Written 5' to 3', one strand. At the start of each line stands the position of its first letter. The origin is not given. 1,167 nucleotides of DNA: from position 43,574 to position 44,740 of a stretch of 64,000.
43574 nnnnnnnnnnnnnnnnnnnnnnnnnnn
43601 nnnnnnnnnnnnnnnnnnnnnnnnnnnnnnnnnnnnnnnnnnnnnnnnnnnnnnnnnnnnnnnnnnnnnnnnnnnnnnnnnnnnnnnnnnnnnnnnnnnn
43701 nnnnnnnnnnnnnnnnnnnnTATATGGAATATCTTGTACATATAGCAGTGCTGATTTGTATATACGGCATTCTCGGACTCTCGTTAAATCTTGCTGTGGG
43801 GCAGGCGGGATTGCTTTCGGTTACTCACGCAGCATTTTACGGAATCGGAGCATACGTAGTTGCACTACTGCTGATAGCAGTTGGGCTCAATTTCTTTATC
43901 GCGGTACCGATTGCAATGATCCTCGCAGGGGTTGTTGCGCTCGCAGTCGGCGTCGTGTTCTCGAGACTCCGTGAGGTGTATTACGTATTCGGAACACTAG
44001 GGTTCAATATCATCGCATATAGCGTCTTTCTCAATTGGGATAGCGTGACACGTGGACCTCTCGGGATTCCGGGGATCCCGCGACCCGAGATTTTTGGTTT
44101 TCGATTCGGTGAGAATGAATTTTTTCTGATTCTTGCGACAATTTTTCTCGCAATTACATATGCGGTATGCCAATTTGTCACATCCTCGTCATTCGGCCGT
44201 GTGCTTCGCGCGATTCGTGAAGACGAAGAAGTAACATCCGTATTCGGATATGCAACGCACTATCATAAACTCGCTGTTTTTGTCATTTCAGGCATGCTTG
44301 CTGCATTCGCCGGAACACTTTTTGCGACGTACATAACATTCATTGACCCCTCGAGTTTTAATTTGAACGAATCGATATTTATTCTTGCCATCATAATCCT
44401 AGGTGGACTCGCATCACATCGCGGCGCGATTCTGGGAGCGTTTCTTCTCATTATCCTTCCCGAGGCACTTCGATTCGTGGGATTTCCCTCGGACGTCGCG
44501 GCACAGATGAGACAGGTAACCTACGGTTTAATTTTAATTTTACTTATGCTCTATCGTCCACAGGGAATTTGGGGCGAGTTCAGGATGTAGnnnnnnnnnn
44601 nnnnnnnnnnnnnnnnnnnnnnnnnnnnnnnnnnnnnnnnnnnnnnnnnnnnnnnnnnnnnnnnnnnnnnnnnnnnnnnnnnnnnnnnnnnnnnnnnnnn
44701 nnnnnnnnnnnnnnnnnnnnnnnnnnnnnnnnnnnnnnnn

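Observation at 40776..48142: Liv-type amino-acid ABC transporter with two substrate-binding proteins, each paired with a TrmB-family regulator and palindromic operator candidates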

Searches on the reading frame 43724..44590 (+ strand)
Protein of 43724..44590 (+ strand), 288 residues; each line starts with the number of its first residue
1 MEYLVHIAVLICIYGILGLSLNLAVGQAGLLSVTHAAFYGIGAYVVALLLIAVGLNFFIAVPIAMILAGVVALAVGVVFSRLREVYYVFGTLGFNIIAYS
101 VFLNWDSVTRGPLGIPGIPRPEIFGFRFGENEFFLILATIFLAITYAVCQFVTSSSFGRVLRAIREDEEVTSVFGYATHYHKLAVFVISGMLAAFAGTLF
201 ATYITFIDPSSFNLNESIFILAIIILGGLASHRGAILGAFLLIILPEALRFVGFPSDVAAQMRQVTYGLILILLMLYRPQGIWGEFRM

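Call 4: search_protein_families(library=pfam, proteins=[window:43724-44590:+], max_evalue=0.01)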
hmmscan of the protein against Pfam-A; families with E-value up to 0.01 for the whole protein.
window:43724-44590:+ (288 aa): 1 family
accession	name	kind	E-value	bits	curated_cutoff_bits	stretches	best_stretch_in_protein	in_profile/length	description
PF02653.21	BPD_transp_2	-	7.5e-50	170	26.8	1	4-274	2-268/269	Branched-chain amino acid transport system / permease component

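Call 5: search_protein_families(library=ncbifam, proteins=[window:43724-44590:+], max_evalue=0.01)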
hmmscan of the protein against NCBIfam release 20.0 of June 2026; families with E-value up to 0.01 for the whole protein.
window:43724-44590:+ (288 aa): 12 families
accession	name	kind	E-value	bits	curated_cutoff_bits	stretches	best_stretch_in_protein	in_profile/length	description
NF008450.0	PRK11301.1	subfamily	3.1e-51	175.1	366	2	133-283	263-406/418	high-affinity branched-chain amino acid ABC transporter permease LivM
TIGR03408.1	urea_trans_UrtC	equivalog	2.3e-33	116.3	296.2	2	56-284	87-312/313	urea ABC transporter permease subunit UrtC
TIGR03727.1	urea_t_UrtC_arc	equivalog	1.7e-27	96.3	575.55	1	9-282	55-337/369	urea ABC transporter, permease protein UrtC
TIGR03409.1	urea_trans_UrtB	equivalog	8.2e-10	38.8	250.3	1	10-283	10-286/291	urea ABC transporter permease subunit UrtB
NF040906.3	GguB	equivalog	1e-09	38.1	450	1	139-273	228-364/375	multiple monosaccharide ABC transporter permease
NF008011.0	PRK10740.1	equivalog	2.3e-09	37.3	379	1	10-285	18-302/308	high-affinity branched-chain amino acid ABC transporter permease LivH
NF011961.0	PRK15432.1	equivalog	2.3e-07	30.4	388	1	32-255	64-285/344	autoinducer 2 ABC transporter permease LsrC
NF008441.0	PRK11285.1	equivalog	7.1e-06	25.3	378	1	22-272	76-317/333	L-arabinose ABC transporter permease AraH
NF007067.0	PRK09512.1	equivalog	2.2e-05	23.8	398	1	11-257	53-300/321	ribose ABC transporter permease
TIGR03622.1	urea_t_UrtB_arc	equivalog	4.2e-05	23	374.25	1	19-240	19-239/284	urea ABC transporter, permease protein UrtB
NF007014.0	PRK09478.1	equivalog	0.00018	21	386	1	27-273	75-323/336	galactose/methyl galactoside ABC transporter permease MglC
NF008630.0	PRK11618.1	equivalog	0.0011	18.2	363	1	39-274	70-305/331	galactofuranose ABC transporter, permease protein YjfF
